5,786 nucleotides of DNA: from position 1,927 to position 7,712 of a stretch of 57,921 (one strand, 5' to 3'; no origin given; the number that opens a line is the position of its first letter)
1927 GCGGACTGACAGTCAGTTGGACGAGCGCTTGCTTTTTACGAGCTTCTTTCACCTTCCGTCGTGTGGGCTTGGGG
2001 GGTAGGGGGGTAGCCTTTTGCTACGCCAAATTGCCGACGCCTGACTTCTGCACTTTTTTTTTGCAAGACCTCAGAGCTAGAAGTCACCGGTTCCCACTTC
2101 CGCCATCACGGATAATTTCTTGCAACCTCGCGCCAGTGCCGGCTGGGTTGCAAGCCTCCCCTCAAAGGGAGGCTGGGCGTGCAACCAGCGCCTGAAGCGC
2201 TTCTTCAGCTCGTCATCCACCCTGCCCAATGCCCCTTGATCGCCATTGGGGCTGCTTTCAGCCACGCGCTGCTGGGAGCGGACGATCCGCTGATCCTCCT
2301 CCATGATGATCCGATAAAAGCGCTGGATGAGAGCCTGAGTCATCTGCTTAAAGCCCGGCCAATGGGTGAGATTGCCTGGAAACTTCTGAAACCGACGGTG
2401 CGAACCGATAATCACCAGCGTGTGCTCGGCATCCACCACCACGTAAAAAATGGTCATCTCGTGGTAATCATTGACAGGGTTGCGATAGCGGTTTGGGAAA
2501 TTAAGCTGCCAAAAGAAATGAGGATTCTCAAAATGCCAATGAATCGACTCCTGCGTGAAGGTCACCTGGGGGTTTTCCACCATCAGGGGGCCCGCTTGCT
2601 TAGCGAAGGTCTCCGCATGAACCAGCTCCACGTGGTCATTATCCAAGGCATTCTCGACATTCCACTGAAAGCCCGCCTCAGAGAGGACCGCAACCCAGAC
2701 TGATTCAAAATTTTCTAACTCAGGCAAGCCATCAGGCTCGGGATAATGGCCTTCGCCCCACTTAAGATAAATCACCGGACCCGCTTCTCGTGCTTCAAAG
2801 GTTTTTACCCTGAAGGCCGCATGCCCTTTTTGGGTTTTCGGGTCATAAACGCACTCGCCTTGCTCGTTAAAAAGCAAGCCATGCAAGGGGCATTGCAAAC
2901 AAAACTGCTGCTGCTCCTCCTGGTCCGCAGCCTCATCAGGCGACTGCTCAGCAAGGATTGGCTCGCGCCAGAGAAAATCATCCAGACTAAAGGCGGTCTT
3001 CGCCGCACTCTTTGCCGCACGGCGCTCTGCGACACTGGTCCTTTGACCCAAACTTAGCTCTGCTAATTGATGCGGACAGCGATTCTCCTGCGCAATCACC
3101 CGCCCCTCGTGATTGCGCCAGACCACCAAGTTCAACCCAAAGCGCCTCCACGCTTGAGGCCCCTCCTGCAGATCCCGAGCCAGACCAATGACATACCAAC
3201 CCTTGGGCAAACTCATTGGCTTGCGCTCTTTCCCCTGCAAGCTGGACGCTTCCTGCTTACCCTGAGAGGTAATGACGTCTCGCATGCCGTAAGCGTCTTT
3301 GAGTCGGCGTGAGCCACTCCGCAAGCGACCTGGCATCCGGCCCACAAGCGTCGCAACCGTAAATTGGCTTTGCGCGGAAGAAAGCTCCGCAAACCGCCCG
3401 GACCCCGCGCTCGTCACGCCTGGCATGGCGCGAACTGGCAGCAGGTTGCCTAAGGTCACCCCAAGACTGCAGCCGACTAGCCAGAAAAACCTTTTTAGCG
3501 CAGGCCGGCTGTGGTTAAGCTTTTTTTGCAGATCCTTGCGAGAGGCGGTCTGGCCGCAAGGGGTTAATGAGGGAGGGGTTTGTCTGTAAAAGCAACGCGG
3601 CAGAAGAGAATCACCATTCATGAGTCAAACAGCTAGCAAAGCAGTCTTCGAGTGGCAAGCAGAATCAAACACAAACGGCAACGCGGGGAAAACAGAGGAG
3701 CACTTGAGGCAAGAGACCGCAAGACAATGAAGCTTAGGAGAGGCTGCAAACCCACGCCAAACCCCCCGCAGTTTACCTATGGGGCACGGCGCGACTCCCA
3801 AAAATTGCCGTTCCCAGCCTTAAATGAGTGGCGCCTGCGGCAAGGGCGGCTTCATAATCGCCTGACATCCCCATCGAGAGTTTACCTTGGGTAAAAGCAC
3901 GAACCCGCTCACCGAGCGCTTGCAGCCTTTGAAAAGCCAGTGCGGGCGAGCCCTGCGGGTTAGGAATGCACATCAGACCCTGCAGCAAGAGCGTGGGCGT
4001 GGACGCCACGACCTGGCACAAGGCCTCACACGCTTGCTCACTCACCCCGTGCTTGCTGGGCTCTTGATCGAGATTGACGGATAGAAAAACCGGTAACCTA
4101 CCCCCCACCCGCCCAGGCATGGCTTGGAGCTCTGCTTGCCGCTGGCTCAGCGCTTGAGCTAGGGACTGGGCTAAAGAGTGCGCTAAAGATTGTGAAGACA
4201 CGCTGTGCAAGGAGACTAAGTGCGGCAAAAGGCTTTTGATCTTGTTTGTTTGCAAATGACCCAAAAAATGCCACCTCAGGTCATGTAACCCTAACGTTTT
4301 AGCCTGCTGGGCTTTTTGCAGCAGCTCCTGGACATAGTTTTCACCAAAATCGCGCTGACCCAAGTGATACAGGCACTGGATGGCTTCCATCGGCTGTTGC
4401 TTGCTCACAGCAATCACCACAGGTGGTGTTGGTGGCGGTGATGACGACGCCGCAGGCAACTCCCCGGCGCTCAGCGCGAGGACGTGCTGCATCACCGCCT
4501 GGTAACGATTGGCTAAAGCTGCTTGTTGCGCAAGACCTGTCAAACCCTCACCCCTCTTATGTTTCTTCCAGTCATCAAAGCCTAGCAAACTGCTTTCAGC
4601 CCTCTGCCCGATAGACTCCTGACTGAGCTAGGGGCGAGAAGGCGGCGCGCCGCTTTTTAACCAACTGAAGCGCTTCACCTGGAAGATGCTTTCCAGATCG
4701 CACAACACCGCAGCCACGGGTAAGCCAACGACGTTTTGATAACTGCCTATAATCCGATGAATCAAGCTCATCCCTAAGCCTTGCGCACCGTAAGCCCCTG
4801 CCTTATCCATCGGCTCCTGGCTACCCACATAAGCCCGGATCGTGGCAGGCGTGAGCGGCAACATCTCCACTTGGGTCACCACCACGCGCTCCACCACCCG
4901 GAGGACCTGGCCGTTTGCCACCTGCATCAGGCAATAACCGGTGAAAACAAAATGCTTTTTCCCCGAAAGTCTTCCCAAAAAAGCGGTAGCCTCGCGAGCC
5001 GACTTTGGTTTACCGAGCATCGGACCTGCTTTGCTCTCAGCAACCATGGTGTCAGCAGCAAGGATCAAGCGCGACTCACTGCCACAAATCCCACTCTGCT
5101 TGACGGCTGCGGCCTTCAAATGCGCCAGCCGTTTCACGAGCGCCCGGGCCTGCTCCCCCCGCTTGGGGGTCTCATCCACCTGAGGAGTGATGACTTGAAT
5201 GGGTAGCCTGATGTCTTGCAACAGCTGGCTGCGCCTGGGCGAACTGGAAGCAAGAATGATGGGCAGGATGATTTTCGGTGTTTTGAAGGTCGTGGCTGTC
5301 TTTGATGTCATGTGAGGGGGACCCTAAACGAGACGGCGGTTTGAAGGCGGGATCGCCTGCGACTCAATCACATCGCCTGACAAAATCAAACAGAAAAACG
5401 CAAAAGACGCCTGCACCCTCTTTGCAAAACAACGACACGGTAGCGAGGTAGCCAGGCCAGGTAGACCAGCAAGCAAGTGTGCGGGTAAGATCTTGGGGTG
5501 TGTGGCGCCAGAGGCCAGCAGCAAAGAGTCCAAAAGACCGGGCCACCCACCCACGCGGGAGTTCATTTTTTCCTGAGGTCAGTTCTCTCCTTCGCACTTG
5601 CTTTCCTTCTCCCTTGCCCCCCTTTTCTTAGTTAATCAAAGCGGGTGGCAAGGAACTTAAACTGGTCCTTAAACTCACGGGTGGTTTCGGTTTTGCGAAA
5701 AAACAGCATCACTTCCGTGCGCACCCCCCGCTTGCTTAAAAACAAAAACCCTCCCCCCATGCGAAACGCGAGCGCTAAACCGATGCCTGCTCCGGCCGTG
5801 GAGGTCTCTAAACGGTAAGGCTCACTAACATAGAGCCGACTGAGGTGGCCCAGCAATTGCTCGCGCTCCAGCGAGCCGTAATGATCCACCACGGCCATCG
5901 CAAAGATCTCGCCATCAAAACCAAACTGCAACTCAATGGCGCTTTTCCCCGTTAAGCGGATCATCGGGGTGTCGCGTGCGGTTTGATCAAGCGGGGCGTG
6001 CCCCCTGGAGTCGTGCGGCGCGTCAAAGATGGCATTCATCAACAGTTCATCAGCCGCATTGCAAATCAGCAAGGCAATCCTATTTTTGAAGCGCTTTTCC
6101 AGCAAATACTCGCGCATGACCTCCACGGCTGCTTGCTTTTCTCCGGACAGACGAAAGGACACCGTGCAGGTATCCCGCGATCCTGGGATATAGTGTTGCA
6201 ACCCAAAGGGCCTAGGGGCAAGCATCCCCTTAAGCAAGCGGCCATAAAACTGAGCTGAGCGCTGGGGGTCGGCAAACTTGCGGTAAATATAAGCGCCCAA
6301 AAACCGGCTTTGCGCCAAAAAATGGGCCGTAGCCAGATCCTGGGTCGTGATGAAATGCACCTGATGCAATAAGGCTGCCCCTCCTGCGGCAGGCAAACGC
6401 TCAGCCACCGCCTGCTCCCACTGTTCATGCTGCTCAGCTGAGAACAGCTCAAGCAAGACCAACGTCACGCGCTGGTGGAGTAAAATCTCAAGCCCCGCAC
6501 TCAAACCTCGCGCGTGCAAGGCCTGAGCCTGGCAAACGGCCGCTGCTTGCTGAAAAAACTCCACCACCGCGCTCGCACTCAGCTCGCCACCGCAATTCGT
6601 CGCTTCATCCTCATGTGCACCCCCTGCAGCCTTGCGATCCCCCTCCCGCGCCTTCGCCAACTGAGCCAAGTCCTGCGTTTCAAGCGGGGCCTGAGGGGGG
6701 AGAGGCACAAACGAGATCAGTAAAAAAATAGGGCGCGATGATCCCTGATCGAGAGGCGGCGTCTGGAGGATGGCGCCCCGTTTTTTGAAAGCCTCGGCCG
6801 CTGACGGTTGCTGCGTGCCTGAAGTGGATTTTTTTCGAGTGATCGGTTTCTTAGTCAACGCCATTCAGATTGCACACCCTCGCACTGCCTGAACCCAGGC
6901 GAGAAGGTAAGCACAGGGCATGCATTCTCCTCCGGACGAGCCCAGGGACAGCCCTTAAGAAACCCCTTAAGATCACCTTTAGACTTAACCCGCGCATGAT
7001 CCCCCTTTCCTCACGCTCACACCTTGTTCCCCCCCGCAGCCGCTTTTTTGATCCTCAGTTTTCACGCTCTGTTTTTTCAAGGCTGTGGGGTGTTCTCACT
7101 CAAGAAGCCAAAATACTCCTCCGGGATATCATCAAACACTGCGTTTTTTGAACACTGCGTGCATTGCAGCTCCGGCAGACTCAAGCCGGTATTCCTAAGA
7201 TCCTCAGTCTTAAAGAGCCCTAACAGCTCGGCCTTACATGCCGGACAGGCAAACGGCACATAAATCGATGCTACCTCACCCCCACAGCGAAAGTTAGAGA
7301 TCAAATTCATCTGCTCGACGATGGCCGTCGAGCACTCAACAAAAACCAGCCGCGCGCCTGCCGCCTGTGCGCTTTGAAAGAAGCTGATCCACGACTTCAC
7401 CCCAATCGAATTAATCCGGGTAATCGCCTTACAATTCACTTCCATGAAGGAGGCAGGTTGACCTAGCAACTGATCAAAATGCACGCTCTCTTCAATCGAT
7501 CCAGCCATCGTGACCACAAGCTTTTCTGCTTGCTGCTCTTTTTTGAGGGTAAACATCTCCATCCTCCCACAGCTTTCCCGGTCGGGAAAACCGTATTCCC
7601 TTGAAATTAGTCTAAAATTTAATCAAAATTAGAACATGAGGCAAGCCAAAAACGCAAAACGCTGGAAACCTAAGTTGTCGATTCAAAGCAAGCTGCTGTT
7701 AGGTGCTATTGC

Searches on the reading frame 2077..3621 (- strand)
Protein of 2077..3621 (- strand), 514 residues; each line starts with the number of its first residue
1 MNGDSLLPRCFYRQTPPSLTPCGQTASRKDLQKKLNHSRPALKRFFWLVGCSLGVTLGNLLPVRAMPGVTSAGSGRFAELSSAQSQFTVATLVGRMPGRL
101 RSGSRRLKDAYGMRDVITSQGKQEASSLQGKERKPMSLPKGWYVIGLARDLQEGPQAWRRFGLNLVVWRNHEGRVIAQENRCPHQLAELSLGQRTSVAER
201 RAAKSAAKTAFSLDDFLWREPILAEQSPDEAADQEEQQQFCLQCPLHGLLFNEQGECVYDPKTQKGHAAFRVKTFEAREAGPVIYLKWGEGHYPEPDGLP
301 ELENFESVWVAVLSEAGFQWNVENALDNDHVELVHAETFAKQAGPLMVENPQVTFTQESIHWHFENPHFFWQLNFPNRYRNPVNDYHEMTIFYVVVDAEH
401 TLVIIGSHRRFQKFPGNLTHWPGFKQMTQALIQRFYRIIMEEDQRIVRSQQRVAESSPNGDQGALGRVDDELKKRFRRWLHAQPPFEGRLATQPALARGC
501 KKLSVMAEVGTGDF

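Call 9: search_protein_families(library=pfam, proteins=[window:2077-3621:-], max_evalue=0.01)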
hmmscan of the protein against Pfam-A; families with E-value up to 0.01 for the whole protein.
window:2077-3621:- (514 aa): 2 families
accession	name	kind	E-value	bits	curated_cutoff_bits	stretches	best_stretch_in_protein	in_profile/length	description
PF00355.32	Rieske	-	8.4e-15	54.9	20.3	2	142-194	2-55/88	Rieske [2Fe-2S] domain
PF19112.6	VanA_C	-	7.1e-06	26.7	23.5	0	316-360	3-48/193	Vanillate O-demethylase oxygenase C-terminal domain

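Call 33: search_protein_families(library=ncbifam, proteins=[window:2077-3621:-], max_evalue=0.001)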
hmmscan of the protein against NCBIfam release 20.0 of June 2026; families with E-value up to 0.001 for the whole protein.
window:2077-3621:- (514 aa): 1 family
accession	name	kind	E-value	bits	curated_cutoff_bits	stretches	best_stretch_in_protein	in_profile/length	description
NF052579.1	BetMthstMoxSdmAMthl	equivalog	6.8e-05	22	600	1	142-192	18-69/351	4beta-methylsterol monooxygenase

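Call 57: search_solved_structures(query=window:2077-3621:-, max_evalue=0.001)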
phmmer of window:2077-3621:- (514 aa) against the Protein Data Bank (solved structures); distinct sequences matched with E-value up to 0.001: 7.
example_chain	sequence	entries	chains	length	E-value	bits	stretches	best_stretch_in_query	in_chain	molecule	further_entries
7qwt_A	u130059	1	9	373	5.7e-11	44.9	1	138-195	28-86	Rieske (2Fe-2S) domain protein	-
3gb4_A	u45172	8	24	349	4.4e-09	38.7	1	242-336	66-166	DdmC | Dicamba O-demethylase, oxygenase component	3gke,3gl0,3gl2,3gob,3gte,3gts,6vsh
6wnc_A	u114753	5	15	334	8.1e-09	37.8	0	138-193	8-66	SxtDIOX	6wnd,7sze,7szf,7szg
4qdc_A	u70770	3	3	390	3.5e-06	29.1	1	134-193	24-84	3-ketosteroid 9alpha-hydroxylase oxygenase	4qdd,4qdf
6wn3_A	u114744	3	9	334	1e-05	27.6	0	138-193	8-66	SxtT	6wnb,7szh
9ina_A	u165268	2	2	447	9.5e-05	24.4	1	240-336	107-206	Rieske (2Fe-2S) domain protein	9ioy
4qdf_B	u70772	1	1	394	0.00016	23.7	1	134-192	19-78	3-ketosteroid 9alpha-hydroxylase oxygenase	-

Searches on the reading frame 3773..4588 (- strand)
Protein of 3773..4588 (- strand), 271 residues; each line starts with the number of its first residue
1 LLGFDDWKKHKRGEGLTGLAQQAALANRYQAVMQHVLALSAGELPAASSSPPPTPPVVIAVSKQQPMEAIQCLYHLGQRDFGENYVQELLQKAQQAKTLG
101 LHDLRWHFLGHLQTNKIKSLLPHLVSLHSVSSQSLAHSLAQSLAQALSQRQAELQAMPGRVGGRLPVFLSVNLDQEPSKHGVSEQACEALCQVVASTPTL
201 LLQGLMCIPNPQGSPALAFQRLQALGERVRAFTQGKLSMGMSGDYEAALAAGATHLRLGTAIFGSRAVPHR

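Call 9: search_protein_families(library=pfam, proteins=[window:3773-4588:-], max_evalue=0.01)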
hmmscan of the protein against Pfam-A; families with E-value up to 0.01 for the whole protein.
window:3773-4588:- (271 aa): 1 family
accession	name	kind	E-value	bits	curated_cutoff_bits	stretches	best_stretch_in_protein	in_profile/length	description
PF01168.26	Ala_racemase_N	-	1.2e-10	41.9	24.1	1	58-266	23-219/220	Alanine racemase, N-terminal domain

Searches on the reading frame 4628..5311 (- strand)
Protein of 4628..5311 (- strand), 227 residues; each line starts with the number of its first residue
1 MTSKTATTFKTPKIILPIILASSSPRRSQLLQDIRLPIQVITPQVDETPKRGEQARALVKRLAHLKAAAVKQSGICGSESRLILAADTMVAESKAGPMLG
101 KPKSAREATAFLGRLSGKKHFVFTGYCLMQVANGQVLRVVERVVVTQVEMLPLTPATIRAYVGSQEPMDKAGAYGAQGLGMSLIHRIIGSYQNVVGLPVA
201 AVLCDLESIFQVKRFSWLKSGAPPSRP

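Call 9: search_protein_families(library=pfam, proteins=[window:4628-5311:-], max_evalue=0.01)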
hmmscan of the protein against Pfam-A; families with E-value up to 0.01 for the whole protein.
window:4628-5311:- (227 aa): 1 family
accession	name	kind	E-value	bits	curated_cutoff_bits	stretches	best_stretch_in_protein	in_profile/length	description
PF02545.19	Maf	-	6.4e-56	189.4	27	1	17-206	1-184/187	Maf-like protein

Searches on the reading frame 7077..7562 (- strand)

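Call 9: search_protein_families(library=pfam, proteins=[window:7077-7562:-], max_evalue=0.01)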
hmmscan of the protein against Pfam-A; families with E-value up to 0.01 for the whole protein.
window:7077-7562:- (161 aa): 1 family
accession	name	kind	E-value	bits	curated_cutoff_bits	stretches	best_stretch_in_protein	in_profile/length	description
PF01740.26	STAS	-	0.0068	16.6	22.6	1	33-88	36-91/106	STAS domain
